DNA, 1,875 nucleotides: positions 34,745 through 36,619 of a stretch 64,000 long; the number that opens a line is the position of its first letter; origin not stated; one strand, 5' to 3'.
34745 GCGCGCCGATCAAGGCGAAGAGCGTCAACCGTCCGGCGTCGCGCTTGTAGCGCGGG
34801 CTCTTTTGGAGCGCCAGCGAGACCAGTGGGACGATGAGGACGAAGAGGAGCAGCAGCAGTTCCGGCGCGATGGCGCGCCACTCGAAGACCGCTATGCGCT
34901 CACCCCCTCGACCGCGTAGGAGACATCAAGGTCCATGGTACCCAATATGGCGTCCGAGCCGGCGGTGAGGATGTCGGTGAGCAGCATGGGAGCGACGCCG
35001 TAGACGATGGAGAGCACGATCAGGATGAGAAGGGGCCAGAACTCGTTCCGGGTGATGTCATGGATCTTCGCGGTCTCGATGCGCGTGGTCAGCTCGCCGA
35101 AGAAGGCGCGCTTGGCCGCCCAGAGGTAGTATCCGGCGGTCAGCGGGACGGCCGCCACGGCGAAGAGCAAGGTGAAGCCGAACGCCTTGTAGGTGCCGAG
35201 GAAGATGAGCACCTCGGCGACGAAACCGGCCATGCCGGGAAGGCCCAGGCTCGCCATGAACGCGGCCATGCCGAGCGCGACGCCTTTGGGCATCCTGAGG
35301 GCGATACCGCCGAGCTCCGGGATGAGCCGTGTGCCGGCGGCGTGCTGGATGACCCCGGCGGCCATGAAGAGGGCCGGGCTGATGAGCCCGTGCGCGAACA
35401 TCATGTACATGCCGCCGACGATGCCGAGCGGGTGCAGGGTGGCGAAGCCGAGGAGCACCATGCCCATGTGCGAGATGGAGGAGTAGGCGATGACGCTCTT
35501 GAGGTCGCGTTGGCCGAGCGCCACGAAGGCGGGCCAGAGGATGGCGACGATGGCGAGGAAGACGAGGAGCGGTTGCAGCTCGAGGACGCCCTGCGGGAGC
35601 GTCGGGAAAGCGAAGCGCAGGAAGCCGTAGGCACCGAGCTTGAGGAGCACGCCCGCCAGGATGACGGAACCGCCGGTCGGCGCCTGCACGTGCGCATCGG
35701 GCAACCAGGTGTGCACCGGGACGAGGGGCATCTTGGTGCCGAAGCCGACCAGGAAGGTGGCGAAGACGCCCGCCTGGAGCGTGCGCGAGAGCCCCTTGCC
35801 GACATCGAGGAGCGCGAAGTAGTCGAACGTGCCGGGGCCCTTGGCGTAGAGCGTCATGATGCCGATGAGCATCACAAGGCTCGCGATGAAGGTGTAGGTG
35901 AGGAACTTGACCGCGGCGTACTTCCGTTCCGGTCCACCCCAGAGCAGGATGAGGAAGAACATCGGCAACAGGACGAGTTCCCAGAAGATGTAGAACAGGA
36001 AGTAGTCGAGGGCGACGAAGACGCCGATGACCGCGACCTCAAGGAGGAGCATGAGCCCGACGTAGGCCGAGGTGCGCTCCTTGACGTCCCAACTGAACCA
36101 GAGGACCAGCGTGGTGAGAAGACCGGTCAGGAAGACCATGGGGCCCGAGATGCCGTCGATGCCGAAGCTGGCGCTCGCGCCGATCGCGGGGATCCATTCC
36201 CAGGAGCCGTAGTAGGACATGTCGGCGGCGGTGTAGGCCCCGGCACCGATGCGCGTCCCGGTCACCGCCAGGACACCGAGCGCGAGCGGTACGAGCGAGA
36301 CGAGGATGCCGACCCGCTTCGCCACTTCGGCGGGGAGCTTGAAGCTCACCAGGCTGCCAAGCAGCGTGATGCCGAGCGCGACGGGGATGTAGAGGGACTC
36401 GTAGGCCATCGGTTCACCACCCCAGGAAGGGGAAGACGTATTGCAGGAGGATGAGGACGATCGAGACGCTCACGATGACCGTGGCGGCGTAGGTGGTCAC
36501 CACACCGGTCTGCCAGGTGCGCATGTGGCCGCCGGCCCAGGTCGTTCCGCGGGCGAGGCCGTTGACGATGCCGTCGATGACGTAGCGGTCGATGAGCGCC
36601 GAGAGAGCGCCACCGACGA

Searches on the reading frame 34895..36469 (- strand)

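Call 44: search_protein_families(library=ncbifam, proteins=[window:34895-36469:-], max_evalue=0.00001)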
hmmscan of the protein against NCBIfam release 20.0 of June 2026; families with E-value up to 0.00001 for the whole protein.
window:34895-36469:- (525 aa): 71 families (the best 25 are shown)
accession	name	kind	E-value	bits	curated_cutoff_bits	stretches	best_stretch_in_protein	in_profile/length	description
TIGR01972.1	NDH_I_M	subfamily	7e-139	463.6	263.8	1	34-509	7-483/486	NADH-quinone oxidoreductase subunit M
NF004499.0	PRK05846.1-3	equivalog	1.6e-116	390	585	1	48-516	33-492/502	NADH-quinone oxidoreductase subunit M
NF004501.0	PRK05846.1-5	subfamily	3.4e-114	382.3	598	1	25-508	10-483/492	NADH-quinone oxidoreductase subunit M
NF009212.0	PRK12561.1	subfamily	1.8e-110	370.2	645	1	49-509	33-496/531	NAD(P)H-quinone oxidoreductase subunit 4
NF004505.0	PRK05846.2-5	equivalog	1.3e-109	367.3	700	1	36-514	13-487/508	NADH-quinone oxidoreductase subunit M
NF004500.0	PRK05846.1-4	equivalog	1.3e-108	364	550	1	30-512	9-506/525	NADH-quinone oxidoreductase subunit M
NF005060.0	PRK06473.1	equivalog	2.5e-99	333.3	747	1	33-501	12-474/500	NADH-quinone oxidoreductase subunit M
NF004498.0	PRK05846.1-1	equivalog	1.9e-94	317.3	614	1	34-503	9-491/509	NADH-quinone oxidoreductase subunit M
NF002713.0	PRK02546.1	subfamily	2.8e-92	309.9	827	1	54-512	41-502/533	NAD(P)H-quinone oxidoreductase subunit 4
NF005611.0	PRK07363.1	equivalog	2.7e-89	300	764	1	26-511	6-484/501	NADH-quinone oxidoreductase subunit M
NF004506.0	PRK05846.2-6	equivalog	4.4e-89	300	789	1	86-502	68-483/493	NADH-quinone oxidoreductase subunit M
NF004504.0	PRK05846.2-3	equivalog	4.4e-82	276.7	785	1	90-502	76-487/499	NADH-quinone oxidoreductase subunit M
NF004503.0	PRK05846.2-2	subfamily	1.6e-75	255.3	720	1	78-503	49-484/490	NADH-quinone oxidoreductase subunit M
NF004502.0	PRK05846.2-1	equivalog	3.2e-75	253.8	791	1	101-502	87-491/500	NADH-quinone oxidoreductase subunit M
NF006419.0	PRK08668.1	equivalog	9.2e-58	196.4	617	1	32-502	8-475/613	NADH dehydrogenase subunit M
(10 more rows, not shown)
